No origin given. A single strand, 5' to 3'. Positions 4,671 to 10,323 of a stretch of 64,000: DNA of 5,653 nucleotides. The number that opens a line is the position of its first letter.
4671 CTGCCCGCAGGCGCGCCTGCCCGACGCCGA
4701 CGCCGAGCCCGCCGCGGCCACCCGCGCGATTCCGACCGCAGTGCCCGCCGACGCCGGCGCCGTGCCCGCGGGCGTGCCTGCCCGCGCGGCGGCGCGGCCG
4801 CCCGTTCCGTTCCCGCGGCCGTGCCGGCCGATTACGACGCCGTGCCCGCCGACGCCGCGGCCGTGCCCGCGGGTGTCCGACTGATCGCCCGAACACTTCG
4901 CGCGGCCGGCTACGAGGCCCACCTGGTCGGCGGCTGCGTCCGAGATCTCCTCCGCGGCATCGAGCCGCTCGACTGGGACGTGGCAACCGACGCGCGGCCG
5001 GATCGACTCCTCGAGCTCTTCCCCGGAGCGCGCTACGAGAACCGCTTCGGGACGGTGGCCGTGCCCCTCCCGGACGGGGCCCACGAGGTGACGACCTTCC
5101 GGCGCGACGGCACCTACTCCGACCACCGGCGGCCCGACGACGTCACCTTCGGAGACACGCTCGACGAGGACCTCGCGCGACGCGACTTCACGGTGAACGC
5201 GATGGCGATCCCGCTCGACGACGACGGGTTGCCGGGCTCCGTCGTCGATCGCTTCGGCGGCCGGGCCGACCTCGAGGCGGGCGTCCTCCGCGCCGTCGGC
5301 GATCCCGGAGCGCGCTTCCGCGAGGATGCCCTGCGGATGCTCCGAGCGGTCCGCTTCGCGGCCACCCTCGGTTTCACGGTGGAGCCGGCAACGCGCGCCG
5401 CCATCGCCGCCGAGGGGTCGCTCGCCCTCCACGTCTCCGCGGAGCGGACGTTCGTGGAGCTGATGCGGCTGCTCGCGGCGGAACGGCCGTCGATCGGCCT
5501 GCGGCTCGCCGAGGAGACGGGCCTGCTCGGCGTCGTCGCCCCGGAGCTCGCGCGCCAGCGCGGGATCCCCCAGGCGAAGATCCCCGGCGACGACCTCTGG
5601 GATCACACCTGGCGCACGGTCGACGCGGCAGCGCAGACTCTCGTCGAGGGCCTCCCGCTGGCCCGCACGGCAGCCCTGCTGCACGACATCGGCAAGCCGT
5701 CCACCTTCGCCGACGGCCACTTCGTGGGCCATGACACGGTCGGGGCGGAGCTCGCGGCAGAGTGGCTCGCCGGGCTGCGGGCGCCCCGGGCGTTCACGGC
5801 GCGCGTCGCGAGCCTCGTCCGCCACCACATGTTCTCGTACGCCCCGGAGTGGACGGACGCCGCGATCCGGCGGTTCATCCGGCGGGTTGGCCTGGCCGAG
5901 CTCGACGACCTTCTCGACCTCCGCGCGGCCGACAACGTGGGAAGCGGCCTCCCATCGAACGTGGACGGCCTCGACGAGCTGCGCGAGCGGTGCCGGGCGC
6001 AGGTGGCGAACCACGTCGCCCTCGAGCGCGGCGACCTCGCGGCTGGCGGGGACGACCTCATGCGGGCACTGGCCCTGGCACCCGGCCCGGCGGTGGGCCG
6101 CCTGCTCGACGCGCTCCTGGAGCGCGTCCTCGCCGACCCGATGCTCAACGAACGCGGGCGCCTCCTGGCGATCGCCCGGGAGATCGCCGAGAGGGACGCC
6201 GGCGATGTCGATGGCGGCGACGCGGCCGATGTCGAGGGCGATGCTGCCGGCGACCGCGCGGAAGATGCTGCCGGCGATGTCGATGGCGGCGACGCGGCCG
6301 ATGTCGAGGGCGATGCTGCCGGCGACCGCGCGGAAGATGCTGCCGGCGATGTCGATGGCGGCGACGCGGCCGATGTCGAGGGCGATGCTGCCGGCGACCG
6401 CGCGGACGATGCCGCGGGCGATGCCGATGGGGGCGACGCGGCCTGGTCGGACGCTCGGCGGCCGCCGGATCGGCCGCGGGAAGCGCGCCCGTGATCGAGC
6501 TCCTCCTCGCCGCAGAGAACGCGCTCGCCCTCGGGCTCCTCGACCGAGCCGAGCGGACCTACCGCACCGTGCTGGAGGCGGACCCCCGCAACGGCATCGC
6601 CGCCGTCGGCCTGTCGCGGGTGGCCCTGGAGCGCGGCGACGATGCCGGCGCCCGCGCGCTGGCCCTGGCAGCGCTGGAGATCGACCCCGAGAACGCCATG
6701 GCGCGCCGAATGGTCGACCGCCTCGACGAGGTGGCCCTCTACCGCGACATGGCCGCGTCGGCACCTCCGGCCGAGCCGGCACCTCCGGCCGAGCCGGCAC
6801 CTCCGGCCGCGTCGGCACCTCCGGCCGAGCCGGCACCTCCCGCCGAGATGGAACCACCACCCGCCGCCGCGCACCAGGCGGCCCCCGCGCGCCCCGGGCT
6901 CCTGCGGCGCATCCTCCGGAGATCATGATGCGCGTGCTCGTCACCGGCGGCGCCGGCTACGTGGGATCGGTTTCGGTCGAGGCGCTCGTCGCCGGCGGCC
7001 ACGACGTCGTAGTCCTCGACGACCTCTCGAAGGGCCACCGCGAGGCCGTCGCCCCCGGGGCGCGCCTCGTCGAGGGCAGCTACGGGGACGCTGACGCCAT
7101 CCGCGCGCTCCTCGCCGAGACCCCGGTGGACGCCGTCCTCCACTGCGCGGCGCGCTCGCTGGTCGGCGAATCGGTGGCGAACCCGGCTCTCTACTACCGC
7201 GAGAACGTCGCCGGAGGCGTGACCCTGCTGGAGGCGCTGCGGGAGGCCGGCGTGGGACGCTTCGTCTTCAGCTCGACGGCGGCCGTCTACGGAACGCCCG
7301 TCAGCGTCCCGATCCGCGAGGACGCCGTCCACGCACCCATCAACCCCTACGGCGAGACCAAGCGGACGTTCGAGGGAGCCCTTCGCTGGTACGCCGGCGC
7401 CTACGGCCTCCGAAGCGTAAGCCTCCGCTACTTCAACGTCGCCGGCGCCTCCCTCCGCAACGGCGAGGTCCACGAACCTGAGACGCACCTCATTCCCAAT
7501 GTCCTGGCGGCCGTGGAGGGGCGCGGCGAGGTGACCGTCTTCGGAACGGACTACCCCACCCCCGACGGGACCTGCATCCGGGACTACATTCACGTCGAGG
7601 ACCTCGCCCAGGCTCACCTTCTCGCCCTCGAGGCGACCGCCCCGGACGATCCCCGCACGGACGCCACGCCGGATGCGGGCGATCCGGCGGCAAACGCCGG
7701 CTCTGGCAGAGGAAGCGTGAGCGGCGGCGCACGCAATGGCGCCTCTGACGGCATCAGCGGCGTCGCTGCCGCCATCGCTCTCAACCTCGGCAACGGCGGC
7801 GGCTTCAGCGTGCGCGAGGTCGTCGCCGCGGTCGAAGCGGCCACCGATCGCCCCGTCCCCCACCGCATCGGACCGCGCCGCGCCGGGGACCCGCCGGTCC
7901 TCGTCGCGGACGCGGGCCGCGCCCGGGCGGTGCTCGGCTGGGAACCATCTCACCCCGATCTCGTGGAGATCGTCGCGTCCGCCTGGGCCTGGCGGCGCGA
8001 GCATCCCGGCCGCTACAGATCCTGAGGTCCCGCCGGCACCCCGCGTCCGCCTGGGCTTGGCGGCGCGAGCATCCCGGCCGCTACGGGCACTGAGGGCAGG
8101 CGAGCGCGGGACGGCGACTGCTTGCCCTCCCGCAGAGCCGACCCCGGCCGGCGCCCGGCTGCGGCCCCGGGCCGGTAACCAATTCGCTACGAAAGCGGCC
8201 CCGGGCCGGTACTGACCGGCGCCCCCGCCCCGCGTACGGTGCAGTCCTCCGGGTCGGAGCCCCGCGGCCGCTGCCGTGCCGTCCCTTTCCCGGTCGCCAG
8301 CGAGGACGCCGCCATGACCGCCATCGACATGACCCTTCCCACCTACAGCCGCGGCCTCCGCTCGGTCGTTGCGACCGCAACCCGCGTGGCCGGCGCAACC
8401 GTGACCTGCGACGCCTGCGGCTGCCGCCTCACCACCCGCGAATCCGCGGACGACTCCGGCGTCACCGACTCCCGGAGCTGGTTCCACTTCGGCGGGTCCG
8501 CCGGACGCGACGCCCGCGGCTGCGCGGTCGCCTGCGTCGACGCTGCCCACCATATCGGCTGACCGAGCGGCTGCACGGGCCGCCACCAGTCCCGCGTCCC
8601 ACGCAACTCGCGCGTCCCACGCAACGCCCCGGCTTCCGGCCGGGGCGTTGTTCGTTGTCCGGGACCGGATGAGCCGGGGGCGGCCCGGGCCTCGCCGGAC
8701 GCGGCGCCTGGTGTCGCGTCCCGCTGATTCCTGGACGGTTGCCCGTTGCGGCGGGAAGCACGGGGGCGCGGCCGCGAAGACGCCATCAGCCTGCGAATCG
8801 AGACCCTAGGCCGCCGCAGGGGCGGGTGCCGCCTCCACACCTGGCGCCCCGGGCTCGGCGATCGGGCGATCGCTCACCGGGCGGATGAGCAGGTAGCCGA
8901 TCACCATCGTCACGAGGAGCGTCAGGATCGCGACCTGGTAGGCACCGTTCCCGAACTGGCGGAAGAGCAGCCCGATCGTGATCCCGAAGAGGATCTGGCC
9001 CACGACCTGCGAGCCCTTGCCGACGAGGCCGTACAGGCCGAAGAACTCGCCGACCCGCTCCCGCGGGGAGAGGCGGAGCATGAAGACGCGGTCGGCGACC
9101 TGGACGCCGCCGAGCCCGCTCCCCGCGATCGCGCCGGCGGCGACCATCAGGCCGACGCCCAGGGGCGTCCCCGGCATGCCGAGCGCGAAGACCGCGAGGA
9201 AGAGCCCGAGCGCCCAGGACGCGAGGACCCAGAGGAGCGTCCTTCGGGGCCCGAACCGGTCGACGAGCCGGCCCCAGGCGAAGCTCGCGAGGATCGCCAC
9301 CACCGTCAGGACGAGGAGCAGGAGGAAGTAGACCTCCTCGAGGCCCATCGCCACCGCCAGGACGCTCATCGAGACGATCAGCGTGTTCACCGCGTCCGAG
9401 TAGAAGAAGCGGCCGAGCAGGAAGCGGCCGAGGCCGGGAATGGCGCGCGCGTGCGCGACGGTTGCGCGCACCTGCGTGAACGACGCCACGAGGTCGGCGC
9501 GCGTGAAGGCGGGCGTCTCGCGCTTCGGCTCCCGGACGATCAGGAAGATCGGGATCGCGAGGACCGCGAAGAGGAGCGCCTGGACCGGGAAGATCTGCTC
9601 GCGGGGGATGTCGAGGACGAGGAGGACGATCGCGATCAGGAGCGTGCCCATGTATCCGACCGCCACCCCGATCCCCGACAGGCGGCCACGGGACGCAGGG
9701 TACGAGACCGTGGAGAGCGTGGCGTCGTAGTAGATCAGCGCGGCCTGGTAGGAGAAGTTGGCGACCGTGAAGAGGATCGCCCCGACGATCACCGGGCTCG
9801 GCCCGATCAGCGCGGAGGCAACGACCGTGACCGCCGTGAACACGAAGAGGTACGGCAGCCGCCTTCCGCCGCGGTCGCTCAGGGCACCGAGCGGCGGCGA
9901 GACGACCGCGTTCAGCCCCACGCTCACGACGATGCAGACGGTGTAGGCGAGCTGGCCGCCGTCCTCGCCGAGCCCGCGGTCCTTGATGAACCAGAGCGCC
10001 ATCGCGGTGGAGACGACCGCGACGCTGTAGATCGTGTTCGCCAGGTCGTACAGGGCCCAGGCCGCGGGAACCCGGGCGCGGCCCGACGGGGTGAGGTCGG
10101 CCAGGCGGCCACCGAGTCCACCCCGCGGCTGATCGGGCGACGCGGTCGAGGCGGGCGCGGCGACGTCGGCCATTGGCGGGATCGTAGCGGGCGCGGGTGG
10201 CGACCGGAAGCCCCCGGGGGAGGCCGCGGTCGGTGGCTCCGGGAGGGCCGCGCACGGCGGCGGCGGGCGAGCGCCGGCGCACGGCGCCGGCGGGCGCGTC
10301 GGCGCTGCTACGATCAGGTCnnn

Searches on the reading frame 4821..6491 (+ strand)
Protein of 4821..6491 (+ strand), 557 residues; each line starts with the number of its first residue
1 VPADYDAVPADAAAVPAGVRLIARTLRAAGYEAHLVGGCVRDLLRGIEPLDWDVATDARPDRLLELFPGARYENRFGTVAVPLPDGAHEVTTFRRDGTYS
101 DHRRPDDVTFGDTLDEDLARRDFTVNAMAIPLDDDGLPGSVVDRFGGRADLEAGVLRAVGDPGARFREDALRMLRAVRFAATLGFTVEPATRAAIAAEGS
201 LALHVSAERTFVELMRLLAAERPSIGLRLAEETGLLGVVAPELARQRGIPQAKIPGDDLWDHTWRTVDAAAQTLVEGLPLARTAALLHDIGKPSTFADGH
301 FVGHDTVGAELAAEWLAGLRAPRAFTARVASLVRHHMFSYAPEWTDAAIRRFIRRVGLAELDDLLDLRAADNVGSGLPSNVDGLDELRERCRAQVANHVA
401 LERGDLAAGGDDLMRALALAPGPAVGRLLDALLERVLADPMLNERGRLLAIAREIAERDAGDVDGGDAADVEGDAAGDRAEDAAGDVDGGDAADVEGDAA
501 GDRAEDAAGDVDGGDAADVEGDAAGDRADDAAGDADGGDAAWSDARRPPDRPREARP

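Call 48: search_protein_families(library=pfam, proteins=[window:4821-6491:+], max_evalue=0.001)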
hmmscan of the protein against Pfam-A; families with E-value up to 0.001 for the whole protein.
window:4821-6491:+ (557 aa): 4 families
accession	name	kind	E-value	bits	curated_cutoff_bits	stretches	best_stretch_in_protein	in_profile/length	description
PF01743.26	PolyA_pol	-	1.7e-30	106.4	23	1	34-157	2-126/126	Poly A polymerase head domain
PF12627.12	PolyA_pol_RNAbd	-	5.4e-15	55.3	22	1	184-245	1-62/64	Probable RNA and SrmB- binding site of polymerase A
PF01966.28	HD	-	2.6e-10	41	22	1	260-371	2-111/116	HD domain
PF13735.12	tRNA_NucTran2_2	-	1.6e-07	31.8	27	1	312-451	24-148/149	tRNA nucleotidyltransferase domain 2 putative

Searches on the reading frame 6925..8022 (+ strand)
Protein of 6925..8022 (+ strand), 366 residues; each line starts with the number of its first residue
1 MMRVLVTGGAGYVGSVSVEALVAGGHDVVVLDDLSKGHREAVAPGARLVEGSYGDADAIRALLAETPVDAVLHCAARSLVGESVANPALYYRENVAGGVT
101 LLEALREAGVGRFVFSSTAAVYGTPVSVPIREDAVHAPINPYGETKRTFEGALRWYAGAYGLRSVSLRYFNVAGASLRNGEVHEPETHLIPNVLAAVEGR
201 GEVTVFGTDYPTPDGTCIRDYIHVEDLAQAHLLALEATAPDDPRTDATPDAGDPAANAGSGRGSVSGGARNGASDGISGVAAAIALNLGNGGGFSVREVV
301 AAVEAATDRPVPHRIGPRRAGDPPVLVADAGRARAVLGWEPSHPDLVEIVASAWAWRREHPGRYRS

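Call 48: search_protein_families(library=pfam, proteins=[window:6925-8022:+], max_evalue=0.001)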
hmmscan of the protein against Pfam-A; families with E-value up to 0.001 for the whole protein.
window:6925-8022:+ (366 aa): 8 families
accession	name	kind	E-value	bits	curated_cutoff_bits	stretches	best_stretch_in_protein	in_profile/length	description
PF01370.27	Epimerase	-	2.9e-60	204.1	20.9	1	4-239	1-229/240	NAD dependent epimerase/dehydratase family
PF16363.11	GDP_Man_Dehyd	-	1.3e-46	160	27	1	5-242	1-244/332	GDP-mannose 4,6 dehydratase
PF04321.23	RmlD_sub_bind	-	7.6e-13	48.6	27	1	2-154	1-137/287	RmlD substrate binding domain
PF01073.25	3Beta_HSD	-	8.2e-12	45.2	22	1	5-239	1-233/280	3-beta hydroxysteroid dehydrogenase/isomerase family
PF05368.20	NmrA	-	4.4e-10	40.1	27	1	3-119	4-108/298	NmrA-like family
PF13460.12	NAD_binding_10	-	5.1e-10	39.9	27.2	1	8-154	1-132/184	NAD(P)H-binding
PF02719.21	Polysacc_synt_2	-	9.7e-09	35.3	20.2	1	4-175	1-174/293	Polysaccharide biosynthesis protein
PF07993.18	NAD_binding_4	-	0.00089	18.9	20.1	0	67-176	88-211/258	Male sterility protein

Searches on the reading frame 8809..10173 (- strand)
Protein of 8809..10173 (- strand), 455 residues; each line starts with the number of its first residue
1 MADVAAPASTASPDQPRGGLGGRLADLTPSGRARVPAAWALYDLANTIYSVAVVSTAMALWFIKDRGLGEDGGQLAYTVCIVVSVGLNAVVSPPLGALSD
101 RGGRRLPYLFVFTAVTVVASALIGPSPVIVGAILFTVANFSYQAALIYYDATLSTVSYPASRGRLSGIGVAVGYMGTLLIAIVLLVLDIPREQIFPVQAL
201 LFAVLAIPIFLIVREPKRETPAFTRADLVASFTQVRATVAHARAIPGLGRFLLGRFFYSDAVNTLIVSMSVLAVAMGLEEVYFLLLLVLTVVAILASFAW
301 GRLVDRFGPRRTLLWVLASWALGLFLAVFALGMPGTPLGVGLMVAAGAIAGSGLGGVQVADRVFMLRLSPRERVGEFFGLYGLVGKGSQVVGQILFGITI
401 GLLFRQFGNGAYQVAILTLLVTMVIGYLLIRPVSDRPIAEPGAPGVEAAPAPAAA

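Call 48: search_protein_families(library=pfam, proteins=[window:8809-10173:-], max_evalue=0.001)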
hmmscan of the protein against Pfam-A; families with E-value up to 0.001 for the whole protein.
window:8809-10173:- (455 aa): 2 families
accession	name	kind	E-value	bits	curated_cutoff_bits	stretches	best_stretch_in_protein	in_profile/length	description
PF11700.14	ATG22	-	1.1e-22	80.8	24.1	1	162-429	190-470/482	Vacuole effluxer Atg22 like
PF07690.21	MFS_1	-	1.9e-19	70.2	33.4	2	252-439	2-180/347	Major Facilitator Superfamily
